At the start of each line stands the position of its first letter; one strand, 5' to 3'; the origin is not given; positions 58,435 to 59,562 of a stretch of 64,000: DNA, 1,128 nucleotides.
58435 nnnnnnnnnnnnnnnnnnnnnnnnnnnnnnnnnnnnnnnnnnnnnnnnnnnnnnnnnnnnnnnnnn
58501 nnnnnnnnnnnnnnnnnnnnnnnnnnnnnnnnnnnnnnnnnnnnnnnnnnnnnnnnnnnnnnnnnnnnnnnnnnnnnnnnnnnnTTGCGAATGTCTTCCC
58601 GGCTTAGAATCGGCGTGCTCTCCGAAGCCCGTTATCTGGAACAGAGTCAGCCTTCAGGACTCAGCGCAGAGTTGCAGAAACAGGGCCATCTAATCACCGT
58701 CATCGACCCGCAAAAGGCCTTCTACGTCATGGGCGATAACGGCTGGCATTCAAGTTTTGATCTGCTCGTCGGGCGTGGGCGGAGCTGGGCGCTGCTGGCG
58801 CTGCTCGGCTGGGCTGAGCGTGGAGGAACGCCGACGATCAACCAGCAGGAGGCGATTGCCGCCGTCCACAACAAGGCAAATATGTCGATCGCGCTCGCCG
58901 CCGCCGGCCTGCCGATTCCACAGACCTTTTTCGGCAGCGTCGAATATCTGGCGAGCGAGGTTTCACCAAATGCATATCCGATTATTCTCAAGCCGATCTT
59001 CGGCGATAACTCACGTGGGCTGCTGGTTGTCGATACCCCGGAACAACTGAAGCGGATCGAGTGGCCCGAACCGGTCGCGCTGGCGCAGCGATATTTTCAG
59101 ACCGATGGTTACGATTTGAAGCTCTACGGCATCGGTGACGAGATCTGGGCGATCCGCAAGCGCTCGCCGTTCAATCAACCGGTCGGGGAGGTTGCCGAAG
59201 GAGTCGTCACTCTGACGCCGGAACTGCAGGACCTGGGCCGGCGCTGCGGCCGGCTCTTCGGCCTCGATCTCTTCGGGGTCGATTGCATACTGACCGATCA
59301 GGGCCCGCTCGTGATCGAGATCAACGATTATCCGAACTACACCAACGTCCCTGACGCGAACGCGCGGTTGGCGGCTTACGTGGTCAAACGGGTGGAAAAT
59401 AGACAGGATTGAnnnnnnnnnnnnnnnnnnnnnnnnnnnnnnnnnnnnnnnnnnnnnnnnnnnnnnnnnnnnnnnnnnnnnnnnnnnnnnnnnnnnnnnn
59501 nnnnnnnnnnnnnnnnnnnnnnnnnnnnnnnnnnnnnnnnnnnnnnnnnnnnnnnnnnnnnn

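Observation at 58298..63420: Promoter-led cluster of four tandem paralogous ATP-grasp enzymes with an embedded MFS transporter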

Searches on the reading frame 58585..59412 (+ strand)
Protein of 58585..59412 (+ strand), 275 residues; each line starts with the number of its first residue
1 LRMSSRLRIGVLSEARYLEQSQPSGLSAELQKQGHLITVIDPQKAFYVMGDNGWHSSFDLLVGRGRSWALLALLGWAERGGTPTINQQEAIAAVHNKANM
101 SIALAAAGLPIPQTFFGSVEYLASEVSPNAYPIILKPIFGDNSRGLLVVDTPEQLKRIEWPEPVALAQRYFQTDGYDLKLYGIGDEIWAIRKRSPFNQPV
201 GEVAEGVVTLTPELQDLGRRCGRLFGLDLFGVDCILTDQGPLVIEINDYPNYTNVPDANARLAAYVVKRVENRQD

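Call 3: search_protein_families(library=pfam, proteins=[window:58585-59412:+], max_evalue=0.01)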
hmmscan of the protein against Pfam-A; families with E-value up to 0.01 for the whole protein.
window:58585-59412:+ (275 aa): 4 families
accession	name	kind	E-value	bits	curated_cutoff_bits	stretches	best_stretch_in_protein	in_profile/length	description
PF08443.16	RimK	-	2.4e-10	40.8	21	1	96-255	3-172/188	RimK-like ATP-grasp domain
PF02655.19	ATP-grasp_3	-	1.9e-08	35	23.2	1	95-247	2-154/160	ATP-grasp domain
PF14397.11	ATPgrasp_ST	-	3.7e-07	30.1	31.4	1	213-256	217-262/278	Sugar-transfer associated ATP-grasp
PF05770.16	Ins134_P3_kin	-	6.3e-07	29.6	23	1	213-266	143-199/201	Inositol 1,3,4-trisphosphate 5/6-kinase ATP-grasp domain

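Call 4: search_protein_families(library=ncbifam, proteins=[window:58585-59412:+], max_evalue=0.01)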
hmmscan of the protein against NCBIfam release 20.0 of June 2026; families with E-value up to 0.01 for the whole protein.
window:58585-59412:+ (275 aa): 13 families
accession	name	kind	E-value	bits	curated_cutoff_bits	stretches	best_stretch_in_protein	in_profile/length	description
TIGR00768.1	rimK_fam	subfamily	7.9e-24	84.5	143.4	1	22-255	12-260/276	RimK family alpha-L-glutamate ligase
TIGR02144.1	LysX_arch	equivalog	3.9e-20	72.1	275.6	1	28-259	17-263/281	lysine biosynthesis protein LysX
NF040720.1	MptN_Meth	equivalog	1.8e-17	63.4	350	1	78-268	83-288/291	tetrahydromethanopterin:alpha-L-glutamate ligase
TIGR04356.1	grasp_GAK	hypoth_equivalog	3.3e-14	52.7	300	1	71-261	74-273/287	GAK system ATP-grasp enzyme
NF009405.0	PRK12767.1-4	equivalog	2.5e-09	36.6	390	1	77-247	93-263/320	carbamoyl phosphate synthase-like protein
NF009402.0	PRK12767.1-1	equivalog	9.2e-08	31.2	218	1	80-171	99-193/329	carbamoyl phosphate synthase-like protein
NF002563.0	PRK02186.1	subfamily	3.6e-07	28.8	625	1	77-156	89-168/890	argininosuccinate lyase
NF009404.0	PRK12767.1-3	equivalog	6.1e-07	28.6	316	1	78-157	93-173/344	carbamoyl phosphate synthase-like protein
NF007764.0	PRK10446.1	equivalog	8.4e-07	28.5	331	1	164-258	173-273/300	30S ribosomal protein S6--L-glutamate ligase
NF002378.0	PRK01372.1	subfamily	0.0035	16.1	243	0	24-157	28-161/305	D-alanine--D-alanine ligase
TIGR02068.2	cya_phycin_syn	equivalog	0.0044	15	850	0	91-155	208-274/862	cyanophycin synthetase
TIGR02291.1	rimK_rel_E_lig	hypoth_equivalog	0.0058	15.7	314.2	0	214-261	233-280/317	alpha-L-glutamate ligase-like protein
NF010623.0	PRK14016.1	subfamily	0.0071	14.5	877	0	94-148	212-267/871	cyanophycin synthetase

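Call 81: search_protein_representatives(alignment_id=A1)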
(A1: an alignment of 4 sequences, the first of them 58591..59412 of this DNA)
Query: 4 sequences, 267 profile positions. Proteins with E-value up to 0.001 (for the whole library): 12342; up to 1e-10: 3659; up to 1e-30: 364. The best 150 are listed.
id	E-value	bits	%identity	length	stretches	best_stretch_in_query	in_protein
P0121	6.6e-99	346.8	-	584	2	1-262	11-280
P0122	2.2e-96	338.6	-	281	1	1-259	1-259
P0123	1.7e-89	316.0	-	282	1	1-263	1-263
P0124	1.4e-88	313.0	-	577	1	1-265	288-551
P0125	7.1e-87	307.4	-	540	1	2-261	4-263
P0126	6.0e-86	304.3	-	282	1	1-263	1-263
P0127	1.9e-85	302.7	-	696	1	2-263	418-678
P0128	1.1e-84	300.3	-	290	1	1-264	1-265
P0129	3.3e-83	295.3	-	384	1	1-266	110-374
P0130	1.1e-82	293.6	-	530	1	2-261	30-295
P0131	8.8e-79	280.8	-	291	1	2-263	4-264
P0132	9.7e-78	277.4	-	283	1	2-261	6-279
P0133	1.3e-74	267.2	-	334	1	27-261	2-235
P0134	4.4e-74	265.4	-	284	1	3-264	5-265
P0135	1.5e-72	260.4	-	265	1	12-259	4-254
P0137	3.9e-71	255.8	-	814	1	2-265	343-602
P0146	4.0e-68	245.9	-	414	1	2-261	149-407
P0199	9.8e-59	215.1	-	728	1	1-263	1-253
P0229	2.4e-53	197.4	-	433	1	3-258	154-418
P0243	1.4e-51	191.7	-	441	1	5-265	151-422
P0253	2.3e-50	187.7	-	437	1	7-263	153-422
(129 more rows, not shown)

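Call 82: search_protein_families(library=pfam, proteins=[P0124, P0125, P0127, P0130, P0137, P0199, P0229, P0243, P0253, P0146], max_evalue=0.0001)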
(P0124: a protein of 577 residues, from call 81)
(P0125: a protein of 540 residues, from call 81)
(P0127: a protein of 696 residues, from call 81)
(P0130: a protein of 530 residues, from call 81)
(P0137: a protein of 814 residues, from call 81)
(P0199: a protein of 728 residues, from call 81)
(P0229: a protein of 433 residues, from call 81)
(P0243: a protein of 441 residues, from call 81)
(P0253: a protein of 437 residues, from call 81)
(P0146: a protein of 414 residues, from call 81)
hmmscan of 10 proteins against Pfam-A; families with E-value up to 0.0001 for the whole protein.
P0124 (577 aa): 5 families
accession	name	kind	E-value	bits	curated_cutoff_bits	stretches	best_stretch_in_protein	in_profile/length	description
PF08125.19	Mannitol_dh_C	-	1.7e-26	93.4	30.7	1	36-178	4-145/190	Mannitol dehydrogenase C-terminal domain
PF08443.16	RimK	-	2.9e-13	50.3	21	1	376-533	2-172/188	RimK-like ATP-grasp domain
PF05770.16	Ins134_P3_kin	-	5.3e-11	42.9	23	1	489-544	141-199/201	Inositol 1,3,4-trisphosphate 5/6-kinase ATP-grasp domain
PF02655.19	ATP-grasp_3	-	1.1e-07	32.6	23.2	1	376-526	2-155/160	ATP-grasp domain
PF03133.20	TTL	-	1.8e-05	24.6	20.1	0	407-452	63-107/292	Tubulin-tyrosine ligase family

P0125 (540 aa): 5 families
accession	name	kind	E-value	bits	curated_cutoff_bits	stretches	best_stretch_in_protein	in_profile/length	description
PF00459.30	Inositol_P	-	5.4e-52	177.4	27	1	281-533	6-268/271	Inositol monophosphatase family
PF08443.16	RimK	-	2e-07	31.2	21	1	91-249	2-172/188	RimK-like ATP-grasp domain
PF14397.11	ATPgrasp_ST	-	1.3e-06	28.3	31.4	0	81-148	10-83/278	Sugar-transfer associated ATP-grasp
PF02655.19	ATP-grasp_3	-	1.5e-06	28.8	23.2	0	91-149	2-55/160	ATP-grasp domain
PF05770.16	Ins134_P3_kin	-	3e-06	27.4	23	1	203-261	139-200/201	Inositol 1,3,4-trisphosphate 5/6-kinase ATP-grasp domain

P0127 (696 aa): 5 families
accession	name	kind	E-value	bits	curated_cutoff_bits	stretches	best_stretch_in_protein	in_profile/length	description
PF08125.19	Mannitol_dh_C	-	8.3e-26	91.1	30.7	1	203-337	4-134/190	Mannitol dehydrogenase C-terminal domain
PF01232.29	Mannitol_dh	-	3.4e-17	63.5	27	1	1-138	1-142/199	Mannitol dehydrogenase Rossmann domain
PF08443.16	RimK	-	8.3e-13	48.8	21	1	505-670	2-185/188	RimK-like ATP-grasp domain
PF05770.16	Ins134_P3_kin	-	1.5e-12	47.9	23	1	618-673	141-199/201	Inositol 1,3,4-trisphosphate 5/6-kinase ATP-grasp domain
PF02655.19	ATP-grasp_3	-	1.7e-08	35.1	23.2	1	505-654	2-154/160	ATP-grasp domain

P0130 (530 aa): 4 families
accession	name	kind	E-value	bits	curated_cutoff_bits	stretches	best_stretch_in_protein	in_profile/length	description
PF08443.16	RimK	-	8.5e-17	61.8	21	1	116-281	1-172/188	RimK-like ATP-grasp domain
PF05770.16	Ins134_P3_kin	-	2.2e-10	40.9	23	0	240-292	144-199/201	Inositol 1,3,4-trisphosphate 5/6-kinase ATP-grasp domain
PF02655.19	ATP-grasp_3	-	1.6e-06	28.7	23.2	1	117-272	2-153/160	ATP-grasp domain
PF14397.11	ATPgrasp_ST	-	2e-05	24.4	31.4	0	105-175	8-84/278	Sugar-transfer associated ATP-grasp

P0137 (814 aa): 5 families
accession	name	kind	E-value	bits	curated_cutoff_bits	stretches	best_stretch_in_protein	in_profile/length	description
PF00005.33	ABC_tran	-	5.6e-35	121.4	25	1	21-169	1-136/137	ABC transporter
PF13304.12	AAA_21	-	5.9e-10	40.1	27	1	121-198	221-298/304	AAA domain, putative AbiEii toxin, Type IV TA system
PF02655.19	ATP-grasp_3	-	1.2e-09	38.9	23.2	1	432-576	3-154/160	ATP-grasp domain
PF08443.16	RimK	-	1.5e-09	38.2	21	1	431-583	2-171/188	RimK-like ATP-grasp domain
PF05770.16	Ins134_P3_kin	-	3.1e-08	33.9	23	1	534-596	135-200/201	Inositol 1,3,4-trisphosphate 5/6-kinase ATP-grasp domain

P0199 (728 aa): 0 families

P0229 (433 aa): 4 families
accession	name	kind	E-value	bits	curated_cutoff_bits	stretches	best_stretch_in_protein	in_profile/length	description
PF00072.30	Response_reg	-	5.1e-21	75.4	30.2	1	15-124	2-111/111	Response regulator receiver domain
PF08443.16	RimK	-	6.3e-11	42.7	21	1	249-408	2-173/188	RimK-like ATP-grasp domain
PF05770.16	Ins134_P3_kin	-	8e-08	32.5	23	0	282-348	30-96/201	Inositol 1,3,4-trisphosphate 5/6-kinase ATP-grasp domain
PF02655.19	ATP-grasp_3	-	7.2e-07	29.9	23.2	1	249-399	2-154/160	ATP-grasp domain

P0243 (441 aa): 5 families
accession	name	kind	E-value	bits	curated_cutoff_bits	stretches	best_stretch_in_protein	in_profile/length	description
PF00072.30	Response_reg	-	6e-22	78.4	30.2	1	12-120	1-110/111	Response regulator receiver domain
PF08443.16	RimK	-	1.6e-12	47.9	21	1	234-400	2-168/188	RimK-like ATP-grasp domain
PF14397.11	ATPgrasp_ST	-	4.7e-10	39.6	31.4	0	224-299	10-90/278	Sugar-transfer associated ATP-grasp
PF02655.19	ATP-grasp_3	-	5.8e-07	30.2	23.2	1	234-396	2-154/160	ATP-grasp domain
PF05770.16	Ins134_P3_kin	-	2.7e-05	24.3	23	0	355-407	136-191/201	Inositol 1,3,4-trisphosphate 5/6-kinase ATP-grasp domain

P0253 (437 aa): 5 families
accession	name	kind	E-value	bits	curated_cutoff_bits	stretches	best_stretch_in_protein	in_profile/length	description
PF00072.30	Response_reg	-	2.7e-19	69.8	30.2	1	14-122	1-110/111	Response regulator receiver domain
PF08443.16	RimK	-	2e-13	50.8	21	1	236-405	2-171/188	RimK-like ATP-grasp domain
PF14397.11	ATPgrasp_ST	-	4.3e-08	33.1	31.4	0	226-302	10-91/278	Sugar-transfer associated ATP-grasp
PF02655.19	ATP-grasp_3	-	3.9e-07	30.7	23.2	1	236-398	2-154/160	ATP-grasp domain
PF05770.16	Ins134_P3_kin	-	8.1e-07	29.2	23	0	359-410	138-192/201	Inositol 1,3,4-trisphosphate 5/6-kinase ATP-grasp domain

P0146 (414 aa): 3 families
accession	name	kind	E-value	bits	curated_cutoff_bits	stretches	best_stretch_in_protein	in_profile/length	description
PF08443.16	RimK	-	1e-12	48.5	21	1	235-393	1-172/188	RimK-like ATP-grasp domain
PF08125.19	Mannitol_dh_C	-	1.1e-10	41.7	30.7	1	24-95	70-151/190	Mannitol dehydrogenase C-terminal domain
PF05770.16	Ins134_P3_kin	-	4.8e-09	36.5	23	1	352-405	144-200/201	Inositol 1,3,4-trisphosphate 5/6-kinase ATP-grasp domain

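Call 84: find_homologous_proteins(query=P0125, max_evalue=1e-20)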
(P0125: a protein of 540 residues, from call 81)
Query P0125 (540 aa): 198 proteins with E <= 1e-20 among 8000 candidates; the best 120 are listed.
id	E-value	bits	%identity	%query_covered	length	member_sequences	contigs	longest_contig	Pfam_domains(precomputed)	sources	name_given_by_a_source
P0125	0.0e+0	1189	100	100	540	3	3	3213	PF14397.12,PF00459.31,PF08443.17,PF02655.20,PF05770.17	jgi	jgi:fructose-1,6-bisphosphatase/inositol monophosphatase family enzyme/glutathione synthase/RimK-typ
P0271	0.0e+0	1034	87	97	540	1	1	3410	PF00459.31,PF08443.17,PF02655.20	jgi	-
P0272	1.2e-286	970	84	96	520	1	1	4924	PF14397.12,PF00459.31,PF08443.17,PF02655.20,PF05770.17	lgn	-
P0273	3.0e-216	738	65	98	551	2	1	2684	PF00459.31,PF08443.17,PF02655.20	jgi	jgi:ribosomal protein S6--L-glutamate ligase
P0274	2.6e-210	718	66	96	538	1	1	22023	PF14397.12,PF00459.31,PF08443.17,PF02655.20,PF05770.17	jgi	jgi:fructose-1,6-bisphosphatase/inositol monophosphatase family enzyme/glutathione synthase/RimK-typ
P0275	1.0e-209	716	64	98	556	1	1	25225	PF00459.31,PF08443.17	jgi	jgi:3'-phosphoadenosine 5'-phosphosulfate (PAPS) 3'-phosphatase/glutathione synthase/RimK-type ligas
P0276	2.9e-209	715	63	98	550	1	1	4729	PF00459.31,PF08443.17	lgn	-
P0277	2.6e-208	711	64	98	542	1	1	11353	PF14397.12,PF00459.31,PF08443.17,PF02655.20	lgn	-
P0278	3.3e-208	711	64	98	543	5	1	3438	PF00459.31,PF08443.17,PF02655.20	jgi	jgi:fructose-1,6-bisphosphatase/inositol monophosphatase family enzyme/glutathione synthase/RimK-typ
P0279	6.6e-208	710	64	98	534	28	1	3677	PF14397.12,PF00459.31,PF08443.17,PF02655.20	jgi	-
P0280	1.1e-207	709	64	98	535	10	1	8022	PF14397.12,PF00459.31,PF08443.17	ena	-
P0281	2.5e-207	708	63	98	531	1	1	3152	PF14397.12,PF00459.31,PF08443.17,PF02655.20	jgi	jgi:fructose-1,6-bisphosphatase/inositol monophosphatase family enzyme/glutathione synthase/RimK-typ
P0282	2.5e-206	705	64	98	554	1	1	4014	PF14397.12,PF00459.31,PF08443.17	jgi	jgi:fructose-1,6-bisphosphatase/inositol monophosphatase family enzyme/glutathione synthase/RimK-typ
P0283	5.3e-205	700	64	98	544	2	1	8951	PF14397.12,PF00459.31,PF08443.17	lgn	-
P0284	2.9e-203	695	63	98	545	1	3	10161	PF14397.12,PF00459.31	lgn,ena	-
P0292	3.9e-199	681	60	98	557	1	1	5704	PF14397.12,PF00459.31,PF08443.17,PF02655.20,PF05770.17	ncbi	ncbi:MAG: inositol monophosphatase family protein [Myxococcales bacterium]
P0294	5.2e-198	677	62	98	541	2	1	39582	PF14397.12,PF00459.31,PF08443.17,PF02655.20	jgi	jgi:fructose-1,6-bisphosphatase/inositol monophosphatase family enzyme/glutathione synthase/RimK-typ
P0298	1.3e-194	666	60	99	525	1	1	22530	PF14397.12,PF00459.31,PF08443.17,PF02655.20,PF05770.17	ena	-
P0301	3.1e-141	490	52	53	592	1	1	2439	PF14397.12,PF03133.21,PF08443.17,PF02655.20,PF05770.17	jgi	jgi:ribosomal protein S6--L-glutamate ligase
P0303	9.3e-102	360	63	48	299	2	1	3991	PF14397.12,PF08443.17,PF05770.17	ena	-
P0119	2.2e-100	355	48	48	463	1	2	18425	PF03133.21,PF08443.17,PF02655.20,PF05770.17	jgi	-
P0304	1.8e-97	346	58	49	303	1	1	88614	PF14397.12,PF08443.17,PF02655.20,PF05770.17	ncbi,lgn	ncbi:MAG: ATP-grasp domain-containing protein [Anaerolineae bacterium]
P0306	1.4e-96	343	58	49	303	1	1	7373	PF14397.12,PF08443.17,PF02655.20,PF05770.17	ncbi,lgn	-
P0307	2.2e-96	342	61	50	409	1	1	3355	PF08443.17,PF02655.20,PF00512.32,PF05770.17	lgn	-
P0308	5.2e-96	341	54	54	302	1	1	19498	PF14397.12,PF08443.17,PF02655.20,PF05770.17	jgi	jgi:ribosomal protein S6--L-glutamate ligase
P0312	2.6e-90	322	60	48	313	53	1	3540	PF14397.12,PF08443.17,PF02655.20,PF05770.17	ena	-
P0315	8.1e-83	297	51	49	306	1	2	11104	PF14397.12,PF08443.17,PF02655.20,PF05770.17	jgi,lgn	jgi:ribosomal protein S6--L-glutamate ligase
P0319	1.6e-81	293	55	48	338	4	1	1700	PF08443.17,PF02655.20,PF05770.17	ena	-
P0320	1.6e-81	293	55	49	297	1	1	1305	PF14397.12,PF08443.17,PF05770.17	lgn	-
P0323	8.6e-81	291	52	49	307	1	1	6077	PF14397.12,PF08443.17,PF02655.20,PF05770.17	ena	-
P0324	4.2e-80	288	55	48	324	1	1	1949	PF08443.17,PF05770.17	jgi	jgi:ribosomal protein S6--L-glutamate ligase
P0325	4.2e-80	288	51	49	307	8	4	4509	PF14397.12,PF08443.17,PF02655.20,PF05770.17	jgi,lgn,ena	-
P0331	1.2e-77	280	54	49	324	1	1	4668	PF08443.17,PF05770.17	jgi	jgi:ribosomal protein S6--L-glutamate ligase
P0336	3.6e-76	275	54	49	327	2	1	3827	PF08443.17,PF05770.17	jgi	jgi:ribosomal protein S6--L-glutamate ligase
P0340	9.4e-74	267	49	53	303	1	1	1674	PF14397.12,PF08443.17,PF02655.20,PF05770.17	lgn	-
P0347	5.9e-71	258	46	61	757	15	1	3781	PF04101.23,PF05770.17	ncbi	-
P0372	9.5e-70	254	51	49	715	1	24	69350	PF04101.23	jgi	-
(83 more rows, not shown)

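Call 85: find_encoding_contigs(protein=P0294, flank=9000, max_places=1)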
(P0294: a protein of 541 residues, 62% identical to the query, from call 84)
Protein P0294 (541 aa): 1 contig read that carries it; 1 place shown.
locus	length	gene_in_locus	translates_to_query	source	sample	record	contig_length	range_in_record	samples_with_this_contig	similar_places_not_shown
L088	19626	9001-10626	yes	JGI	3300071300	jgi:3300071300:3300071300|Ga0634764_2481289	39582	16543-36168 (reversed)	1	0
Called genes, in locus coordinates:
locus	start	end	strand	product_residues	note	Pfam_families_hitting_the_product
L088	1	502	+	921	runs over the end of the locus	PF08448:PAS_4 (faint), PF00158:Sigma54_activat, PF14532:Sigma54_activ_2, PF07728:AAA_5 (weak), PF25601:AAA_lid_14, PF02954:HTH_8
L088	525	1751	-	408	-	PF12704:MacB_PCD, PF02687:FtsX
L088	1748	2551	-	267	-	PF00005:ABC_tran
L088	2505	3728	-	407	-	PF25917:BSH_RND, PF25954:Beta-barrel_RND_2, PF25990:Beta-barrel_YknX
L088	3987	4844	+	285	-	PF14397:ATPgrasp_ST (faint), PF02655:ATP-grasp_3, PF08443:RimK, PF05770:Ins134_P3_kin (faint)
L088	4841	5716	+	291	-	PF08443:RimK, PF05770:Ins134_P3_kin (weak)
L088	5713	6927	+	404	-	PF01232:Mannitol_dh, PF08125:Mannitol_dh_C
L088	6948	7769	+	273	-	PF02655:ATP-grasp_3, PF08443:RimK, PF05770:Ins134_P3_kin (faint)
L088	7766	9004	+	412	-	PF00083:Sugar_tr (weak), PF01306:LacY_symp (faint), PF07690:MFS_1, PF12832:MFS_1_like (weak), PF07690:MFS_1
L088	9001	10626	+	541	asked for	PF14397:ATPgrasp_ST (faint), PF02655:ATP-grasp_3 (faint), PF08443:RimK, PF00459:Inositol_P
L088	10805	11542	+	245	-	-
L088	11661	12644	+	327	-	PF13379:NMT1_2 (weak)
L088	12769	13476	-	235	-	PF00005:ABC_tran, PF13304:AAA_21 (faint), PF13671:AAA_33 (faint)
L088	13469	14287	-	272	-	PF00528:BPD_transp_1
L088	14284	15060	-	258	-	PF01547:SBP_bac_1, PF13531:SBP_bac_11, PF12974:Phosphonate-bd (faint)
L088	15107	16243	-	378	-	PF01381:HTH_3, PF12844:HTH_19 (weak), PF13443:HTH_26, PF13560:HTH_31, PF12727:PBP_like, PF13531:SBP_bac_11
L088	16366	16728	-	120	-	-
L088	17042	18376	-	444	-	PF16697:Yop-YscD_cpl (faint), PF00498:FHA, PF00158:Sigma54_activat, PF14532:Sigma54_activ_2, PF07724:AAA_2 (weak), PF07728:AAA_5 (weak), PF25601:AAA_lid_14, PF02954:HTH_8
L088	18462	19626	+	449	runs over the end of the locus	-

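Call 86: find_encoding_contigs(protein=P0275, flank=9000, max_places=1)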
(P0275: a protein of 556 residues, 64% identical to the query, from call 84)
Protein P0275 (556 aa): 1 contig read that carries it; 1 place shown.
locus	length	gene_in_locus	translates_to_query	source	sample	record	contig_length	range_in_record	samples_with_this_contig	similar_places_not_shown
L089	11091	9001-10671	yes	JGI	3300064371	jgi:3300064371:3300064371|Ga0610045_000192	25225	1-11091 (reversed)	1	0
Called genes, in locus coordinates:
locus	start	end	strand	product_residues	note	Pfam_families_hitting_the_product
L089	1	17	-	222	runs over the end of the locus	PF13442:Cytochrome_CBB3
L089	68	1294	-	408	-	PF12704:MacB_PCD, PF02687:FtsX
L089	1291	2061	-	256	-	PF00005:ABC_tran, PF02463:SMC_N (faint), PF13304:AAA_21 (faint)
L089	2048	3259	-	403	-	PF25917:BSH_RND, PF25990:Beta-barrel_YknX, PF25954:Beta-barrel_RND_2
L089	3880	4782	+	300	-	PF14397:ATPgrasp_ST (faint), PF02655:ATP-grasp_3 (weak), PF08443:RimK, PF05770:Ins134_P3_kin (faint)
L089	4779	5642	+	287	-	PF08443:RimK, PF05770:Ins134_P3_kin (faint)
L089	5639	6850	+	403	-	PF01232:Mannitol_dh, PF02558:ApbA (weak), PF08125:Mannitol_dh_C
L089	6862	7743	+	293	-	PF02655:ATP-grasp_3, PF08443:RimK, PF05770:Ins134_P3_kin (weak)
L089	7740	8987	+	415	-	PF01306:LacY_symp (faint), PF07690:MFS_1, PF12832:MFS_1_like (weak), PF00083:Sugar_tr (weak), PF07690:MFS_1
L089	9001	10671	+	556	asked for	PF08443:RimK (weak), PF00459:Inositol_P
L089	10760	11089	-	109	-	?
